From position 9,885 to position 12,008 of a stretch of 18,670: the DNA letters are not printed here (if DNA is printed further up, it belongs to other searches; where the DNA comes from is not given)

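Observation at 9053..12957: Orphan module between cca and ireB: regulated 93-aa protein, pilin-like mini-membrane protein, dead ParA/MinD and dead GGDEF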

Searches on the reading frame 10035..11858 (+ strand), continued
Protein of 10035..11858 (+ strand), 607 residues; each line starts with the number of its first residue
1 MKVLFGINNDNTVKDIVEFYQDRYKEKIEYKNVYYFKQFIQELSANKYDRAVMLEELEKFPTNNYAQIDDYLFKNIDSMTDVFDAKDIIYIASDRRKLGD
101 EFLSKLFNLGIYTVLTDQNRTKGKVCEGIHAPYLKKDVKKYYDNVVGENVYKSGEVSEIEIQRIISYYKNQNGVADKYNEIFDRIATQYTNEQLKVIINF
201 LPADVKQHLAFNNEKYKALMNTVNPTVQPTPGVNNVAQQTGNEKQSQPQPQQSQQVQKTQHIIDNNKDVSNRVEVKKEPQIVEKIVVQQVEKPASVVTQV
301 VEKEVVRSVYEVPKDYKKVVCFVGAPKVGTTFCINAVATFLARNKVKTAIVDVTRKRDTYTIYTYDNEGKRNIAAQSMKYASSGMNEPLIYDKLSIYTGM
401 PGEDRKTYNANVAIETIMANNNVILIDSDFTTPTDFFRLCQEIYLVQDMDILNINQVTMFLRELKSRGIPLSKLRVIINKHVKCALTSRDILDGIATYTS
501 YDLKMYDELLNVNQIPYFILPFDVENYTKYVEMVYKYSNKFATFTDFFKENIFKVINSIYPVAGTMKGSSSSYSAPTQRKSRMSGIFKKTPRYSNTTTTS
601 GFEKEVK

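Call 45: find_encoding_contigs(protein=P0241, flank=7000, max_places=1)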
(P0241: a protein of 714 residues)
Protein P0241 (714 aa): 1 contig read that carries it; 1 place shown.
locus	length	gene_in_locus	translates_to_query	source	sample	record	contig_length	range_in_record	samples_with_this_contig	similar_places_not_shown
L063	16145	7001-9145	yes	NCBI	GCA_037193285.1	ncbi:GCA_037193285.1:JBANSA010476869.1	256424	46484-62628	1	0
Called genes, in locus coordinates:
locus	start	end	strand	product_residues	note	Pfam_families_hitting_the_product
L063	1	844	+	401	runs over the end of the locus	PF00753:Lactamase_B, PF19583:ODP, PF00258:Flavodoxin_1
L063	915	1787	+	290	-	PF00149:Metallophos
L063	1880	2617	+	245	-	PF02706:Wzz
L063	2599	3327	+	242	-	PF09140:MipZ (faint), PF10609:ParA (faint), PF13614:AAA_31, PF01656:CbiA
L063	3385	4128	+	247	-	PF19567:CpsB_CapC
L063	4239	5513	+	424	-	PF13167:GTP-bdg_N, PF16360:GTP-bdg_M, PF01926:MMR_HSR1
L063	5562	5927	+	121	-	PF01925:TauE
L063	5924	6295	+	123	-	PF01925:TauE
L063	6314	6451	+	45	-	-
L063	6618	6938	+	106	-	-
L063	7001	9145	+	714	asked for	-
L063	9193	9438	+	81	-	PF06135:IreB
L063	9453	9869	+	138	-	PF03652:RuvX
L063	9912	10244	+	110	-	PF06949:DUF1292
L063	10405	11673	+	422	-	PF06838:Met_gamma_lyase, PF01053:Cys_Met_Meta_PP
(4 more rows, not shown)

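Call 49: find_encoding_contigs(protein=P0350, flank=7000, max_places=1)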
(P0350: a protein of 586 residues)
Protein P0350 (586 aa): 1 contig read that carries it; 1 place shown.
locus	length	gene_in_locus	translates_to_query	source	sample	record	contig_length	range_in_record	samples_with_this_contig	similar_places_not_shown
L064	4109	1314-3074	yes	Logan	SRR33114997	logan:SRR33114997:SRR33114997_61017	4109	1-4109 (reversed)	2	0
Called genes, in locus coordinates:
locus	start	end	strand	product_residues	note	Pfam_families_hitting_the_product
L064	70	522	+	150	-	-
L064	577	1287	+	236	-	-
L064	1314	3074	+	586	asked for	-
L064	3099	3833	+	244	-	PF08666:SAF, PF13144:ChapFlgA (weak)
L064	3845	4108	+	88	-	?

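Call 50: find_encoding_contigs(protein=P0323, flank=7000, max_places=1)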
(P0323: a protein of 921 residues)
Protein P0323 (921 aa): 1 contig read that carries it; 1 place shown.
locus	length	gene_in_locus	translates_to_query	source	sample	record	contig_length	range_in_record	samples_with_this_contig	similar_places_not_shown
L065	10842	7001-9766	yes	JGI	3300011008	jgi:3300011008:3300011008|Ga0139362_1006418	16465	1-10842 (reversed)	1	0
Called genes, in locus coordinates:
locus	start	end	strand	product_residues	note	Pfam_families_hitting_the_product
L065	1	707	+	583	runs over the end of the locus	-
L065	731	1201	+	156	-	PF02130:YbeY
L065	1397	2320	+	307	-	PF11258:DUF3048, PF17479:DUF3048_C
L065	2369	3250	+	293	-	PF00009:GTP_EFTU, PF01926:MMR_HSR1, PF02421:FeoB_N, PF03193:RsgA_GTPase (faint), PF04548:AIG1, PF02492:cobW (weak), PF00350:Dynamin_N (weak), PF07650:KH_2, +1 more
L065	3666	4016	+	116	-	PF02565:RecO_C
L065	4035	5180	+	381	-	PF00395:SLH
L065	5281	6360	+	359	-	PF08239:SH3_3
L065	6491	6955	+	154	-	-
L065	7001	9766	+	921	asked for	-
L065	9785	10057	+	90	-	PF06135:IreB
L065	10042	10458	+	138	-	PF03652:RuvX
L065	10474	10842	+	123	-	?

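Call 51: find_encoding_contigs(protein=P0339, flank=7000, max_places=1)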
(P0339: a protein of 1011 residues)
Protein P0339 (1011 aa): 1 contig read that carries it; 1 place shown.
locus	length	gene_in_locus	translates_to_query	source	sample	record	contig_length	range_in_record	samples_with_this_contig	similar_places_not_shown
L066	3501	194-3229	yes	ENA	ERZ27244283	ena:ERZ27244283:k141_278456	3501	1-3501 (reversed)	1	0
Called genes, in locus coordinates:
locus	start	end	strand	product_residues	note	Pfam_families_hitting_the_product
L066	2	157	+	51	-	?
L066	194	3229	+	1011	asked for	-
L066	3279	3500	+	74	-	?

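Call 52: find_encoding_contigs(protein=P0335, flank=7000, max_places=1)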
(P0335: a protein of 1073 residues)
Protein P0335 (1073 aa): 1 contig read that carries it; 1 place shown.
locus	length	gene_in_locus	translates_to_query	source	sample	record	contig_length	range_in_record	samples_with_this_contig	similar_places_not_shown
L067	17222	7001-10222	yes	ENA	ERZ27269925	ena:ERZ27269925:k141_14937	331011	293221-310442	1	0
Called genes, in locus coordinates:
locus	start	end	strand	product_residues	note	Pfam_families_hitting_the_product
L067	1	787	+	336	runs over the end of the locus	PF01509:TruB_N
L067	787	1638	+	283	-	PF17827:PrmC_N, PF07669:Eco57I, PF02353:CMAS (weak), PF03602:Cons_hypoth95, PF05175:MTS, PF06325:PrmA, PF13649:Methyltransf_25, PF13847:Methyltransf_31, +3 more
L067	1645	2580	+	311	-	PF14527:LAGLIDADG_WhiA, PF02650:HTH_WhiA, PF04545:Sigma70_r4 (weak)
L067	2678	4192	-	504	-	PF04055:Radical_SAM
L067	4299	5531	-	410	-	-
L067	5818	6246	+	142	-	-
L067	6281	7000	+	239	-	-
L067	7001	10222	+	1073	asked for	-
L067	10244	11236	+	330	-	PF00990:GGDEF (weak)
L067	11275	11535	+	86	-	PF06135:IreB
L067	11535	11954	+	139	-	PF03652:RuvX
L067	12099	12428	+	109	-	PF06949:DUF1292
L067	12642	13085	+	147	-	-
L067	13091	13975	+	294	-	PF00009:GTP_EFTU (weak), PF03193:RsgA_GTPase, PF00025:Arf (faint), PF01926:MMR_HSR1, PF02421:FeoB_N (weak)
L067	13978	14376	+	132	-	PF00636:Ribonuclease_3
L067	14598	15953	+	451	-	PF02687:FtsX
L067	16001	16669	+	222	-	PF13175:AAA_15 (faint), PF00005:ABC_tran, PF02463:SMC_N (weak), PF13304:AAA_21 (faint)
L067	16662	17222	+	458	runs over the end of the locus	PF12704:MacB_PCD, PF02687:FtsX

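Call 55: search_solved_structures(query=L061:4090-5037:+, max_evalue=1, show_alignments=1)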
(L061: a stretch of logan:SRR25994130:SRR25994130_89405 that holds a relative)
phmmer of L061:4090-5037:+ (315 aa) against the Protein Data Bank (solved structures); distinct sequences matched with E-value up to 1: 10.
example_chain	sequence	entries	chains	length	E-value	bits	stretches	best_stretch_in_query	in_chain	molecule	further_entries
6iub_A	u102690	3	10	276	0.021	17.8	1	2-200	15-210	SpoOJ regulator (Soj)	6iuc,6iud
6f8l_G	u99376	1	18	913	0.025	17.5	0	279-311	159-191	Type IV pilus assembly protein PilF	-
1ion_A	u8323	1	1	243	0.12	15.3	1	2-132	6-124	PROBABLE CELL DIVISION INHIBITOR MIND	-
8jmj_A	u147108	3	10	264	0.16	14.9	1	9-208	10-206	SpoOJ regulator (Soj)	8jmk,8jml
4zmr_A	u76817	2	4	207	0.24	14.3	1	230-300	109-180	Response regulator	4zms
6olj_C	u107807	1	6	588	0.24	14.3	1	279-315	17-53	Type IV pilus biogenesis ATPase PilB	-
5tsg_B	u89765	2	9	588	0.24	14.3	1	279-315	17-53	Type IV pilus biogenesis ATPase PilB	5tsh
4hye_A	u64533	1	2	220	0.28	14.1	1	230-300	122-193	Response regulator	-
1g3q_A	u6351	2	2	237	0.61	13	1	3-131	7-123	CELL DIVISION INHIBITOR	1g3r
3ea0_A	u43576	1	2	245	0.92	12.4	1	104-159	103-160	ATPase, ParA family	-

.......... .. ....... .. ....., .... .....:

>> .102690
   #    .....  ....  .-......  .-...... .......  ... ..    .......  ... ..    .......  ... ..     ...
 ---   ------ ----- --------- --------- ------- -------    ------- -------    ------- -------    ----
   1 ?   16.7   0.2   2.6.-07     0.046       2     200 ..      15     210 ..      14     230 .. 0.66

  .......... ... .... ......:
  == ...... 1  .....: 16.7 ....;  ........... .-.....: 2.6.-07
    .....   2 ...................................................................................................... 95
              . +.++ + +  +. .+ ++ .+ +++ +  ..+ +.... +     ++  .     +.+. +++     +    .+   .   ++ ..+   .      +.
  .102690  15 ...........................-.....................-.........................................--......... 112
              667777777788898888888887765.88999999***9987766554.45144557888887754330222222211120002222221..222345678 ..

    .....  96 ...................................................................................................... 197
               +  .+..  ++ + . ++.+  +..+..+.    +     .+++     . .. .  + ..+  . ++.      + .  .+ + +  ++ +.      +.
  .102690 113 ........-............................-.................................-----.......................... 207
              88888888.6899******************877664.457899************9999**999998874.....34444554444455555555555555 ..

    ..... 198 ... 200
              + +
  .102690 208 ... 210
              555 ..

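Call 65: predict_structure(alignment_id=A3)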
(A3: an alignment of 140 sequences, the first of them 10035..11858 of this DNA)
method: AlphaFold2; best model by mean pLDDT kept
length: 607 residues; sequences in the alignment: 140
mean_pLDDT: 83.1   pTM: 0.52
mean pLDDT of the five models: 83.1, 83.1, 82.7, 82.4, 81.7
residues with pLDDT >= 90: 430; 70-90: 32; 50-70: 36; < 50: 109
segments of 3 or more residues with pLDDT < 50: 151-153, 224-291, 301-309, 591-607
pLDDT, mean of each block of 10 residues (from residue 1): 98 98 98 98 98 97 93 98 98 93 94 96 98 94 64 67 94 94 96 94 97 97 53 35 38 36 34 36 40 51 46 87 97 96 96 96 92 98 98 97 95 98 98 98 98 97 98 98 97 97 94 97 95 88 94 96 64 52 51 37 38
secondary structure, 60 per line:
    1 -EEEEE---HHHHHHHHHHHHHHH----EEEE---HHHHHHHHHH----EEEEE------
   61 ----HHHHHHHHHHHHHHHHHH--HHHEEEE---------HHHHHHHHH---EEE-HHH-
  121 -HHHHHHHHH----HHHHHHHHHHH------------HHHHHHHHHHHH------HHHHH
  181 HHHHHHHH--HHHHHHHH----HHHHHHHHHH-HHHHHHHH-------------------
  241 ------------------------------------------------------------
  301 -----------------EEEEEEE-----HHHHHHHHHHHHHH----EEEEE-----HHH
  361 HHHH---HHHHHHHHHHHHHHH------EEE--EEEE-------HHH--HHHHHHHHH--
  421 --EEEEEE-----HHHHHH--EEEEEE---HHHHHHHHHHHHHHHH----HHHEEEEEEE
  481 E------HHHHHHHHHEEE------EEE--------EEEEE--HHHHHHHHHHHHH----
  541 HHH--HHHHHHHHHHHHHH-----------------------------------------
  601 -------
elements in order: E2-6 H10-24 E29-32 H36-45 E50-54 H65-82 E88-91 H101-109 E113-115 H122-130 H135-145 H158-169 H176-188 H191-198 H203-212 H214-221 E318-324 H330-343 E348-352 H358-364 H368-382 E389-391 E394-397 H410-418 E423-428 H434-439 E442-447 H451-466 E474-481 H488-496 E497-499 E506-508 E517-521 H524-536 H546-559

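Call 69: fold_search(model_id=the predicted structure, library=pdb)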
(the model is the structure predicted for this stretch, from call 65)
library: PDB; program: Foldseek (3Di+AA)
matches with E <= 10: 1795; with E <= 0.001: 289
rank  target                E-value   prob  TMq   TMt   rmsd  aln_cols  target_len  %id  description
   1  3ea0_B                9.3e-08  1.00  0.31  0.72   4.4       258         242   15  Crystal Structure of ParA Family ATPase from Chlorobium tepidum TLS (released 2008-09-23)
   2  4v02_B                2.9e-07  1.00  0.31  0.72   4.0       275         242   14  MinC:MinD cell division protein complex, Aquifex aeolicus (released 2015-01-14)
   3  4v02_A                7.5e-07  1.00  0.30  0.67   5.2       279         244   16  MinC:MinD cell division protein complex, Aquifex aeolicus (released 2015-01-14)
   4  3ea0_A                9.3e-07  1.00  0.31  0.73   3.6       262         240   14  Crystal Structure of ParA Family ATPase from Chlorobium tepidum TLS (released 2008-09-23)
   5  5auq_F                1.9e-06  1.00  0.26  0.61   6.0       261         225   14  Crystal structure of ATPase-type HypB in the nucleotide free state (released 2015-06-24)
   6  3k9h_A                2.5e-06  1.00  0.27  0.65   6.8       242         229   14  Crystal structure of a plasmid partition protein from borrelia burgdorferi at 2.25A resolution (released 2009-11-03)
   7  5tvk_B                2.8e-06  1.00  0.29  0.64   5.9       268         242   14  Crystal Structure of putative plasmid partition protein (BB_S35) from Borrelia burgdorferi B31 bound to AMPPNP (released 2016-11-23)
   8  6yb5_A                3.1e-06  1.00  0.29  0.64   5.5       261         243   16  Orthorhombic crystal structure of a native BcsRQ complex crystallized in the presence of ADP (released 2021-02-24)
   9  5auq_E                3.5e-06  1.00  0.24  0.61   7.0       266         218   15  Crystal structure of ATPase-type HypB in the nucleotide free state (released 2015-06-24)
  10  3kje                  4.8e-06  1.00  0.28  0.60   6.4       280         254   14  Empty state of CooC1 (released 2010-01-19)
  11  4v03_A                5.1e-06  1.00  0.30  0.72   4.4       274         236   15  MinD cell division protein, Aquifex aeolicus (released 2015-01-14)
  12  8ray_A                5.4e-06  1.00  0.31  0.67   5.5       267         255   13  ParA in complex with ATP (released 2025-03-26)
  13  4rz2_A                5.4e-06  1.00  0.31  0.66   4.9       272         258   10  Crystal structure of the MinD-like ATPase FlhG (released 2015-03-04)
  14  4rz3_A                6.0e-06  1.00  0.31  0.70   4.7       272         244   11  Crystal structure of the MinD-like ATPase FlhG (released 2015-03-04)
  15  5tvk_A                6.0e-06  1.00  0.29  0.65   5.5       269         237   13  Crystal Structure of putative plasmid partition protein (BB_S35) from Borrelia burgdorferi B31 bound to AMPPNP (released 2016-11-23)
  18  3fkq                  8.4e-06  1.00  0.27  0.43  22.5       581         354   12  Crystal structure of NtrC-like two-domain protein (RER070207001320) from Eubacterium rectale at 2.10 A resolution (released 2009-01-06)
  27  5j1j_B                1.7e-05  1.00  0.32  0.71   4.4       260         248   15  Structure of FleN-AMPPNP complex (released 2017-03-29)
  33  5j1j_A                2.1e-05  1.00  0.32  0.65   6.2       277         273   14  Structure of FleN-AMPPNP complex (released 2017-03-29)
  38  3r9j_B                2.4e-05  1.00  0.32  0.71   3.4       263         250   14  4.3A resolution structure of a MinD-MinE(I24N) protein complex (released 2011-08-17)
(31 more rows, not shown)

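Call 82: search_protein_families(library=pfam, proteins=[L058:2486-2911:+, L060:7353-7994:+, L062:6586-6996:+, L065:6491-6955:+, L061:771-1490:+, L064:577-1287:+, L061:303-764:+, L061:6568-7542:+, L061:7559-8707:+, L061:8836-9024:+], max_evalue=0.5)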
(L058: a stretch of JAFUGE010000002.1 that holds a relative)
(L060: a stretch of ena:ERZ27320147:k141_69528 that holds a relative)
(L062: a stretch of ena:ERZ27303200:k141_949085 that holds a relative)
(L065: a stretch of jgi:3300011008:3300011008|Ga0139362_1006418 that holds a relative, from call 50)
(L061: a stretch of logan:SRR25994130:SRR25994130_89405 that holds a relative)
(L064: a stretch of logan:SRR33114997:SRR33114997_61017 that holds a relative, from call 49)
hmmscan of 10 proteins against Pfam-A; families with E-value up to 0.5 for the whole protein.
L058:2486-2911:+ (141 aa): 6 families
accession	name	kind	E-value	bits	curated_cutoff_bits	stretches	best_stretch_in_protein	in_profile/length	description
PF06837.17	Fijivirus_P9-2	-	0.075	13.2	27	1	9-62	89-143/178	Fijivirus P9-2 protein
PF07136.16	DUF1385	-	0.1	12.3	22.1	1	104-136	33-65/227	Protein of unknown function (DUF1385)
PF13567.11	DUF4131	-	0.2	11.8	31.6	0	85-129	5-48/165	Domain of unknown function (DUF4131)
PF10864.13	DUF2663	-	0.21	12.4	25.2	0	72-114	43-85/127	Protein of unknown function (DUF2663)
PF18895.5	T4SS_pilin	-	0.25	11.9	26.6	1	86-134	22-68/71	Type IV secretion system pilin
PF12963.12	DUF3852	-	0.37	11.6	25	1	6-45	2-42/107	Protein of unknown function (DUF3852)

L060:7353-7994:+ (213 aa): 1 family
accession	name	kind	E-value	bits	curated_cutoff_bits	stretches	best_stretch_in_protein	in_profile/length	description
PF22251.1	PFF1_TM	-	0.2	11.6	32.3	1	18-105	121-215/300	Vacuolar membrane protease, transmembrane domain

L062:6586-6996:+ (136 aa): 1 family
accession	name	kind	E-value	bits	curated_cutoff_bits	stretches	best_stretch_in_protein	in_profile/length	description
PF16240.10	DUF4899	-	0.055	13.1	25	1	12-66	47-101/283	Domain of unknown function (DUF4899)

L065:6491-6955:+ (154 aa): 2 families
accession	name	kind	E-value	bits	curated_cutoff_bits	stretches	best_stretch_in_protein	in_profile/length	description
PF03739.19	LptF_LptG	-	0.0019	17.8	27.9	1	72-144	251-318/353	Lipopolysaccharide export system permease LptF/LptG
PF14264.12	Glucos_trans_II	-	0.018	14.6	30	1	50-151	201-290/317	Glucosyl transferase GtrII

L061:771-1490:+ (239 aa): 1 family
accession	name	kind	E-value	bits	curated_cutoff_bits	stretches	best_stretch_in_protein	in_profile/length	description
PF14673.11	DUF4459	-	0.013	15.8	27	1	11-80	5-71/159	Domain of unknown function (DUF4459)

L064:577-1287:+ (236 aa): 2 families
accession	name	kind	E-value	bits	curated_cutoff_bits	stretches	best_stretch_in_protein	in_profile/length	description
PF13491.11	FtsK_4TM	-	0.017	15.3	23.1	1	91-189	59-151/171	4TM region of DNA translocase FtsK/SpoIIIE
PF14362.11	DUF4407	-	0.24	11.1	31.3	1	25-76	106-156/297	Domain of unknown function (DUF4407)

L061:303-764:+ (153 aa): 3 families
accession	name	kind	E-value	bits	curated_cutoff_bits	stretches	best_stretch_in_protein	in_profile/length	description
PF09435.16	DUF2015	-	0.023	15.5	27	1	46-76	33-63/79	Fungal protein of unknown function (DUF2015)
PF08993.15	T4_Gp59_N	-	0.033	15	25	1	36-84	12-60/93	T4 gene Gp59 loader of gp41 DNA helicase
PF16446.10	DUF5043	-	0.072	13.4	25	1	4-51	99-144/156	Domain of unknown function (DUF5043)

L061:6568-7542:+ (324 aa): 3 families
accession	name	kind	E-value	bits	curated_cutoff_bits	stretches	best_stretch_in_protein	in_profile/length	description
PF00482.28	T2SSF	-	1.6e-05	25.3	25.2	1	165-280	9-121/125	Type II secretion system (T2SS), protein F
PF03564.21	DUF1759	-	0.0095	16.4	25.4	1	158-227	60-128/148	Protein of unknown function (DUF1759)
PF02212.23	GED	-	0.19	12.4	21.4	0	138-173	12-46/92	Dynamin GTPase effector domain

L061:7559-8707:+ (382 aa): 0 families

L061:8836-9024:+ (62 aa): 5 families
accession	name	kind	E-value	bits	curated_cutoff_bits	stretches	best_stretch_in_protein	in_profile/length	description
PF13786.12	DUF4179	-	0.0075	17.1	30.1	1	16-54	4-44/94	Domain of unknown function (DUF4179)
PF19140.5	DUF5823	-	0.046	14.2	25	1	5-59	83-137/178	Family of unknown function (DUF5823)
PF25686.1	Betaherpes_U91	-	0.048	13.6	27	1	16-50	12-46/157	Betaherpesvirus U91 protein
PF14155.11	DUF4307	-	0.097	13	27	1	19-59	4-44/111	Domain of unknown function (DUF4307)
PF08560.15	DUF1757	-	0.1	12.8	21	1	19-49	28-58/148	Protein of unknown function (DUF1757)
